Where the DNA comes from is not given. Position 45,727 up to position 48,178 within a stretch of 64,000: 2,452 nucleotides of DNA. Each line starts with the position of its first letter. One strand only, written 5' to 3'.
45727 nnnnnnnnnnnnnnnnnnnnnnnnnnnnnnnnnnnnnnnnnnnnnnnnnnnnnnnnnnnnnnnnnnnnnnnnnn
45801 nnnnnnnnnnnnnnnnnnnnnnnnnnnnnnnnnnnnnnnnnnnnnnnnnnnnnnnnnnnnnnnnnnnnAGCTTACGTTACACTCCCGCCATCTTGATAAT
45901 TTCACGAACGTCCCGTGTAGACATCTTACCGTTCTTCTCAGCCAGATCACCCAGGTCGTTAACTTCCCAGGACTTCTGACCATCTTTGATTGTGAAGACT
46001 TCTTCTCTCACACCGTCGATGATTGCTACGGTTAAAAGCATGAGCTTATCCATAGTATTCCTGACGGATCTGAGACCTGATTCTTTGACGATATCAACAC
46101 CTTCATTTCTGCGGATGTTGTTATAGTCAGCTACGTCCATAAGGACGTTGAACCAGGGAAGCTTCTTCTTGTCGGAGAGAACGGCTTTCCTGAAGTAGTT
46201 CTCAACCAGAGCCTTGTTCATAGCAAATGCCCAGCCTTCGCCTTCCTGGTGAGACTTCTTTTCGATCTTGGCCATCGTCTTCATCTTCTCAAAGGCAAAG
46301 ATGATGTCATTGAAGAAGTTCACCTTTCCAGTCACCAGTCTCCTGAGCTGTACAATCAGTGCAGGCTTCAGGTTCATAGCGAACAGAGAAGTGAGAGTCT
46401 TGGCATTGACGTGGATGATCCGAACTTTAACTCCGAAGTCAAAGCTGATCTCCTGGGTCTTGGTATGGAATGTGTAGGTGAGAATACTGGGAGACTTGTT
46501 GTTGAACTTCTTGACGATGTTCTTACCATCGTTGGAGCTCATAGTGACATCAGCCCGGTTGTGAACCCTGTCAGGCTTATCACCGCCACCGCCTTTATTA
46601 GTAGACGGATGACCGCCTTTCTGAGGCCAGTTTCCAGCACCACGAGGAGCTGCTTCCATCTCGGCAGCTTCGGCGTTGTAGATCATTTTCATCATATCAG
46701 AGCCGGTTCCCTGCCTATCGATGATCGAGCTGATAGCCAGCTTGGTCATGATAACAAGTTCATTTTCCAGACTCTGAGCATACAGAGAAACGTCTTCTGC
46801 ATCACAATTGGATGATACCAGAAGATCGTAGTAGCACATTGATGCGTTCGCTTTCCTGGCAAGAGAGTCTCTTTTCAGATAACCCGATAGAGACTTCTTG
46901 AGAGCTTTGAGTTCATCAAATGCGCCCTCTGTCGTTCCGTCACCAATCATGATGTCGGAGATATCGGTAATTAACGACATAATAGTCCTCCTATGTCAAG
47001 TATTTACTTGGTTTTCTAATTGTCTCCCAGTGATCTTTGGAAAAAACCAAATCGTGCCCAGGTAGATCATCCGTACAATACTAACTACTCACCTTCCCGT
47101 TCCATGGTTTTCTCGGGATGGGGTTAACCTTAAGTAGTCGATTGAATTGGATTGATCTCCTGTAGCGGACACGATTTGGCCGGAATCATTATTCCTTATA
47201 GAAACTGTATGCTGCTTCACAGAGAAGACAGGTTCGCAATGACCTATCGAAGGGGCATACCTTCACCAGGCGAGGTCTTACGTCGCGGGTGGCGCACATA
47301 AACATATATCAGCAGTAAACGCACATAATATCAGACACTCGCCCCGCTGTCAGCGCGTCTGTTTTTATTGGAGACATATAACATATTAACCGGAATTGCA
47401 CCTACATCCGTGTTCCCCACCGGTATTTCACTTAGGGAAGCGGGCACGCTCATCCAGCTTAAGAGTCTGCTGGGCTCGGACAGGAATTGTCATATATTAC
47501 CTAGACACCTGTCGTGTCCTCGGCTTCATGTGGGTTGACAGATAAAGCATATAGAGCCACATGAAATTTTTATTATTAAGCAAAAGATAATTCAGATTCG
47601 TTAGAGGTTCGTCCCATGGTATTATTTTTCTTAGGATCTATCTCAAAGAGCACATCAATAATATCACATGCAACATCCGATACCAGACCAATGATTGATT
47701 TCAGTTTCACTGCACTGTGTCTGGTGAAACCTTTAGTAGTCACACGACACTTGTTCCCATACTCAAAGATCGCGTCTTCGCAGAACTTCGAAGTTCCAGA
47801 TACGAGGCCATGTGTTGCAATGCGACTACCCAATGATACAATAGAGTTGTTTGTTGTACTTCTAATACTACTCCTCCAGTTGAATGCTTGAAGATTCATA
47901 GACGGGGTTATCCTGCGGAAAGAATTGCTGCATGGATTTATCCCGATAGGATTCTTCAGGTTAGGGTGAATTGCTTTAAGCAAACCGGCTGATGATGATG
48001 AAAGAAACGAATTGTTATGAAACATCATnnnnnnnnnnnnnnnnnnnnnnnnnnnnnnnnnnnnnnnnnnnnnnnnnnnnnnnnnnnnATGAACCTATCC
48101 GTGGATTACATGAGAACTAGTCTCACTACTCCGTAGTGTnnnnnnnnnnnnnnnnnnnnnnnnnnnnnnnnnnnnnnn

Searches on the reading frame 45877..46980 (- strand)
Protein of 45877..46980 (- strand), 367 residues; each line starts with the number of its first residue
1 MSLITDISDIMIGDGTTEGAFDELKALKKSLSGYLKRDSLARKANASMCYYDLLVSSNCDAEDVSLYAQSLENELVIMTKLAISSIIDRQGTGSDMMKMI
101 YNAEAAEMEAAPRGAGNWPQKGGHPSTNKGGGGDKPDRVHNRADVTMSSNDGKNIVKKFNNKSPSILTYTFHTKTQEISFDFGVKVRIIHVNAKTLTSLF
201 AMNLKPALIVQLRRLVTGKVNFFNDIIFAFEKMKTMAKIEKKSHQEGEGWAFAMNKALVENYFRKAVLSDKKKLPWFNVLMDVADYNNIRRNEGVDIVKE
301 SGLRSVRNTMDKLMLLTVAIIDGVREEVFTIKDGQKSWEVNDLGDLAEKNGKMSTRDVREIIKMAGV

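Call 9: search_protein_families(library=pfam, proteins=[window:45877-46980:-], max_evalue=0.01)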
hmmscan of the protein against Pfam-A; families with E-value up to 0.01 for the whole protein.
window:45877-46980:- (367 aa): 0 families

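Call 10: search_protein_families(library=phrogs, proteins=[window:45877-46980:-], max_evalue=0.001)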
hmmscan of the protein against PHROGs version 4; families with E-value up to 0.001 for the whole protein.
window:45877-46980:- (367 aa): 1 family
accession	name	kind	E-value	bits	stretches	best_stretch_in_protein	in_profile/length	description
phrog_23804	-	head and packaging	3.4e-08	34.2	1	148-343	196-398/420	virion structural protein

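Call 11: find_related_loci(query=window:45877-46980:-, collection=viral_contigs, flank=4000)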
Query window:45877-46980:- (367 aa) in viral_contigs; peptide patterns used: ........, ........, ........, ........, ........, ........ (x = any residue, [..] = any of these).
6 stretches matched a pattern, but none encodes a relative of the query by tblastn (E <= 1e-3).

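Call 14: find_homologous_proteins(query=window:45877-46980:-)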
Query window:45877-46980:- (367 aa): 1 proteins with E <= 0.001 among 3014 candidates.
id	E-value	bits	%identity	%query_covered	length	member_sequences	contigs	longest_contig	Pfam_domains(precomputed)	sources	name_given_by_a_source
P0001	6.0e-239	809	100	100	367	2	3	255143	-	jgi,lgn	jgi:hypothetical protein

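Call 15: find_encoding_contigs(protein=window:45877-46980:-, flank=5000, max_places=10)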
Protein window:45877-46980:- (367 aa): 6 contigs read that carry it; 3 places shown.
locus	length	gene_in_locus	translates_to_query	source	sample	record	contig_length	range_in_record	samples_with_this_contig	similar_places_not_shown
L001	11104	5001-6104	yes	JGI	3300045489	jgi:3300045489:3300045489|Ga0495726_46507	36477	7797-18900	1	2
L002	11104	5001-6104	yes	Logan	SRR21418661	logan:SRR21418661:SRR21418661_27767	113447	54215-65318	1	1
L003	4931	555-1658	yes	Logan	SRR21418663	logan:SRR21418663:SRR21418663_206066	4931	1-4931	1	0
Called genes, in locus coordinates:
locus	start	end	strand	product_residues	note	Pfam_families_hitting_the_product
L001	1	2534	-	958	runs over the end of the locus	-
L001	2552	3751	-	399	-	-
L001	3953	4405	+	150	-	-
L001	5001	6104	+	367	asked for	-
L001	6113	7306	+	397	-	-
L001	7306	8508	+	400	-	-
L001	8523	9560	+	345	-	-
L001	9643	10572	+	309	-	-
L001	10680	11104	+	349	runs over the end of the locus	-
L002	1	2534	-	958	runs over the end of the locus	-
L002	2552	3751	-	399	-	-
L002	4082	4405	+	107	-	-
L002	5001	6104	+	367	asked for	-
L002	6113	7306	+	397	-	-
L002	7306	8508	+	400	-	-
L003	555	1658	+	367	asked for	-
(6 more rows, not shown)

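Call 29: list_cluster_members(proteins=[window:45877-46980:-, window:47576-48028:-, window:48230-49429:+, window:49447-52323:+, window:44675-45868:-, window:43473-44675:-])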
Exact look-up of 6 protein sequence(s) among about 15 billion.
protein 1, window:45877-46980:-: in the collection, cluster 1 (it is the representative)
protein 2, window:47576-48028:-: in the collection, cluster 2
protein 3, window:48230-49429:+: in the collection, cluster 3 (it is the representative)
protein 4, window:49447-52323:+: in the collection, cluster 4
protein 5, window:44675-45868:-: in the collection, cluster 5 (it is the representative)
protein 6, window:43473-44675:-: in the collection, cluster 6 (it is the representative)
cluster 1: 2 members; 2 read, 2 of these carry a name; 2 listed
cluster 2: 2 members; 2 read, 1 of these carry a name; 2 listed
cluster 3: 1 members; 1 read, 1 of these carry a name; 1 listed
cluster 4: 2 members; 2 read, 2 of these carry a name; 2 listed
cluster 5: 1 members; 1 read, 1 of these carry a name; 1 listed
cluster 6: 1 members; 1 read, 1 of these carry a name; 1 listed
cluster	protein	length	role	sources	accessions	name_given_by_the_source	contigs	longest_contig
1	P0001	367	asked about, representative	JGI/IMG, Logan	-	hypothetical protein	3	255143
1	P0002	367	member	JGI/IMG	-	hypothetical protein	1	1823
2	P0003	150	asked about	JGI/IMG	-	hypothetical protein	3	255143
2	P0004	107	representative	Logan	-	-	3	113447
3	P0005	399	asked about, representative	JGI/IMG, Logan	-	hypothetical protein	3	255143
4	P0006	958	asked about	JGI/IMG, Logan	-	hypothetical protein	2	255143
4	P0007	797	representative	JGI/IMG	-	hypothetical protein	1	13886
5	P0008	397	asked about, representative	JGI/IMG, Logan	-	hypothetical protein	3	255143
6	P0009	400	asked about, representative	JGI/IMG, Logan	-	hypothetical protein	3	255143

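Call 30: find_encoding_contigs(protein=P0002, flank=5000)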
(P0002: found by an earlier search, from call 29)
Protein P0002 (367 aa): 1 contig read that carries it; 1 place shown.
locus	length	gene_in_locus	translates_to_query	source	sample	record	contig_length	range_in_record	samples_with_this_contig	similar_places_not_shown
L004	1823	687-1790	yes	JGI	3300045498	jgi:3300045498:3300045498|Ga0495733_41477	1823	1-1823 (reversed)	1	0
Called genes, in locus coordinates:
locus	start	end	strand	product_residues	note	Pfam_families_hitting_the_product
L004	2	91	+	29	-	?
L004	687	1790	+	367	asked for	-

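Call 31: find_encoding_contigs(protein=P0007, flank=10000)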
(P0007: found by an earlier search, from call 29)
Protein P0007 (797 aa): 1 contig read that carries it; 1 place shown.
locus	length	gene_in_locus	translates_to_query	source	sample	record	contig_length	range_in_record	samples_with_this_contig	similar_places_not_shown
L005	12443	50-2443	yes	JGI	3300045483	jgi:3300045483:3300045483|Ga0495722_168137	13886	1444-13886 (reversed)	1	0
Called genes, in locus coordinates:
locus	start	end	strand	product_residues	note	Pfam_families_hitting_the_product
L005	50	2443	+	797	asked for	-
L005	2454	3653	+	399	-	-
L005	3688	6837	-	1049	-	-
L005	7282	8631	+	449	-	-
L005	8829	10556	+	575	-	-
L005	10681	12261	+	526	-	PF00623:RNA_pol_Rpb1_2 (faint)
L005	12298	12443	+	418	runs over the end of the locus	-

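Call 54: search_protein_representatives(protein=window:45877-46980:-)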
Query: 367 residues. Proteins with E-value up to 0.001 (for the whole library): 132; up to 1e-10: 4; up to 1e-30: 3. The best 132 are listed.
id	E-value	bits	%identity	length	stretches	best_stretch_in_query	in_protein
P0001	1.9e-239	809.4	100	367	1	1-367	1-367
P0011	2.7e-104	365.1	47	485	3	144-366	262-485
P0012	4.4e-85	301.9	48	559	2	136-365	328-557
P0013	1.8e-12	63.2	26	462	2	152-364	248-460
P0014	2.4e-10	56.2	29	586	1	136-364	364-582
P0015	4.1e-10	55.5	25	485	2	153-359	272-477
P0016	1.1e-09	54.0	26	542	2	142-366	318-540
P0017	1.8e-09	53.3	27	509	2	119-350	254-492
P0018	2.5e-09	52.9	24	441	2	154-364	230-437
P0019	5.1e-09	51.9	27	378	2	141-352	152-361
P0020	9.5e-09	51.0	25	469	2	156-364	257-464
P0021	1.4e-08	50.4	25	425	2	129-363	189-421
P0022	1.6e-08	50.3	23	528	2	154-366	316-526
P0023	1.8e-08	50.1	24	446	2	195-364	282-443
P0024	3.2e-08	49.3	27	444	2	154-364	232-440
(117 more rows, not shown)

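Call 55: find_encoding_contigs(protein=P0012, flank=6000, max_places=6)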
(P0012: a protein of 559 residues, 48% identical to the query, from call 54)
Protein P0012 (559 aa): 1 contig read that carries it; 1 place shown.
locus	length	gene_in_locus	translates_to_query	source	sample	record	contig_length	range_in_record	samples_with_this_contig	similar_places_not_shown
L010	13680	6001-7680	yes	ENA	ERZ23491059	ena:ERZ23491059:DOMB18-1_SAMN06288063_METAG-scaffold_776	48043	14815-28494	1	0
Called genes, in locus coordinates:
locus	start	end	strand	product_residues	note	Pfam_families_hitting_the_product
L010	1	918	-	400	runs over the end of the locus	-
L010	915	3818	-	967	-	-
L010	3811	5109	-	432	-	PF23971:Phage_TTP_15 (weak)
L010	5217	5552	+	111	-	-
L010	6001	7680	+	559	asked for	-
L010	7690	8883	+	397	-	-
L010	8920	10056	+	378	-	-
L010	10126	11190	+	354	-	-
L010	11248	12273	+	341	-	-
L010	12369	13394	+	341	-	-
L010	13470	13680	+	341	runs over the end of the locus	-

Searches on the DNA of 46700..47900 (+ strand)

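Call 4: search_rna_families(source=window, start=46700, end=47900, threshold=evalue, max_evalue=10, show_alignments=2)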
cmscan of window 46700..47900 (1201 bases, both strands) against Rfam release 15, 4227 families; matches with E-value up to 10: 4.
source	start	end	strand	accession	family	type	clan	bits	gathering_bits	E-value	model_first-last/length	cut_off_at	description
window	47682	47725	+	RF01287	snoR27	Gene; snRNA; snoRNA; CD-box;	CL00079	20.8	41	3.8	1-94/94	no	Small nucleolar RNA snoR27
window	47590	47673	-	RF01199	snR58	Gene; snRNA; snoRNA; CD-box;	CL00077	18.5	70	5.1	1-97/97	no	Small nucleolar RNA snR58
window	47834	47888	+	RF03189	mir-1175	Gene; miRNA;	-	17.3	51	0.93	1-72/72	no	mir-1175 microRNA precursor family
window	47412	47461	-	RF01119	sR32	Gene; snRNA; snoRNA; CD-box;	-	15.8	40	0.17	1-57/57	no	Small nucleolar RNA sR32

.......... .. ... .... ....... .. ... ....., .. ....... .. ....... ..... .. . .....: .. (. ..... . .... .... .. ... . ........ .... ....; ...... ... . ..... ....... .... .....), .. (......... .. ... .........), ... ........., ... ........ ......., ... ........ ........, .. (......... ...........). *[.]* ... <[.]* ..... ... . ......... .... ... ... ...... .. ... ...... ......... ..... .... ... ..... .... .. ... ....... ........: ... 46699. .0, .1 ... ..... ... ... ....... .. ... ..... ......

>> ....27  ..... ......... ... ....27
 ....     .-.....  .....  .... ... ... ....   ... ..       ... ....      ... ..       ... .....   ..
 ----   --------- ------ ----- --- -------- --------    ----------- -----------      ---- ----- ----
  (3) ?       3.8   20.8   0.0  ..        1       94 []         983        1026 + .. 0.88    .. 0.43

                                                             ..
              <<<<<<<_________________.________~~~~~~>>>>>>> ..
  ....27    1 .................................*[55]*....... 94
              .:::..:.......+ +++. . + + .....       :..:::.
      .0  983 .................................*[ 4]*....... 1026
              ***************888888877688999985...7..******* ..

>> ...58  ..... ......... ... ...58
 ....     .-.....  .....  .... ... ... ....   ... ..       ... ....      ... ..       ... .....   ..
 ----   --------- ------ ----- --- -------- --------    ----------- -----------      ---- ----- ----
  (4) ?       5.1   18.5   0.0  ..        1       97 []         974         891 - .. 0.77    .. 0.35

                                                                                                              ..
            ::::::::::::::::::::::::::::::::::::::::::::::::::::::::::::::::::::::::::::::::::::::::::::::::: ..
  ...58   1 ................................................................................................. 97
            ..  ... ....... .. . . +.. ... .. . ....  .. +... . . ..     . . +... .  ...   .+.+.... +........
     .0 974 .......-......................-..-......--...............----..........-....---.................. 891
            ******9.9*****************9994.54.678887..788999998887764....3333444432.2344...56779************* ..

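Call 7: search_dna_similar(query=window:46981-47575:+, collection=phages, mode=distant, max_rows=40)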
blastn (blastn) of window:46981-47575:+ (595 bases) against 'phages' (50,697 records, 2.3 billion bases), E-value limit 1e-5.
No match.

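Call 62: search_dna_similar(query=window:46981-47575:+, collection=plasmids, mode=distant, max_evalue=0.01)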
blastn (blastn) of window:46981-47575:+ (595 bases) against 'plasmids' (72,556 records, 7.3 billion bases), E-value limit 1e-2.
No match.

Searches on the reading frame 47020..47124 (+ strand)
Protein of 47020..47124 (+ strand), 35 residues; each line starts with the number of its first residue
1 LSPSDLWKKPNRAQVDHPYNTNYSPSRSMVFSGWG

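Call 59: search_protein_families(library=phrogs, proteins=[window:47020-47124:+], max_evalue=1)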
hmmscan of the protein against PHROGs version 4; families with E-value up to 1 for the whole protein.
seq(35 aa): 1 family
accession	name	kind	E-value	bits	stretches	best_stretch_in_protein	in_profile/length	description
phrog_17989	-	unknown function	0.1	13.8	1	14-25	29-40/43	-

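Call 60: search_protein_families(library=pfam, proteins=[window:47020-47124:+], max_evalue=1)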
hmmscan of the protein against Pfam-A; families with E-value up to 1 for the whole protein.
seq(35 aa): 0 families

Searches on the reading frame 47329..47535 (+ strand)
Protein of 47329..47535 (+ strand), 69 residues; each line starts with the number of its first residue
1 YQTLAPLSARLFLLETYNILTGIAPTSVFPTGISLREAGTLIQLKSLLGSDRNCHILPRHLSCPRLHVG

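Call 59: search_protein_families(library=phrogs, proteins=[window:47329-47535:+], max_evalue=1)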
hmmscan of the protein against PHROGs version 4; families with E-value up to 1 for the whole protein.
seq(69 aa): 0 families

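Call 60: search_protein_families(library=pfam, proteins=[window:47329-47535:+], max_evalue=1)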
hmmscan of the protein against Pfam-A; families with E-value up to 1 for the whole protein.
seq(69 aa): 0 families

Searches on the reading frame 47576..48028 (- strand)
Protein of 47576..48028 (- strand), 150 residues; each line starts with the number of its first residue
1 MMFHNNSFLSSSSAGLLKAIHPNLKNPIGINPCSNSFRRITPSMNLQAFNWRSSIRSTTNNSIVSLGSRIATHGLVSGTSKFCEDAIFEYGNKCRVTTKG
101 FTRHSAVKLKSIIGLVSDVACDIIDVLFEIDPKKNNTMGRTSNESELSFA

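Call 9: search_protein_families(library=pfam, proteins=[window:47576-48028:-], max_evalue=0.01)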
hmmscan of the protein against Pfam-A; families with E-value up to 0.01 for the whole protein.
window:47576-48028:- (150 aa): 0 families

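Call 10: search_protein_families(library=phrogs, proteins=[window:47576-48028:-], max_evalue=0.001)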
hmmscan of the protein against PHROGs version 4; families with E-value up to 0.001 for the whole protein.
window:47576-48028:- (150 aa): 0 families

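Call 24: find_related_loci(query=window:47576-48028:-, collection=viral_contigs, flank=6000)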
Query window:47576-48028:- (150 aa) in viral_contigs; peptide patterns used: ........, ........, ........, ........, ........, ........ (x = any residue, [..] = any of these).
27 stretches matched a pattern, but none encodes a relative of the query by tblastn (E <= 1e-3).
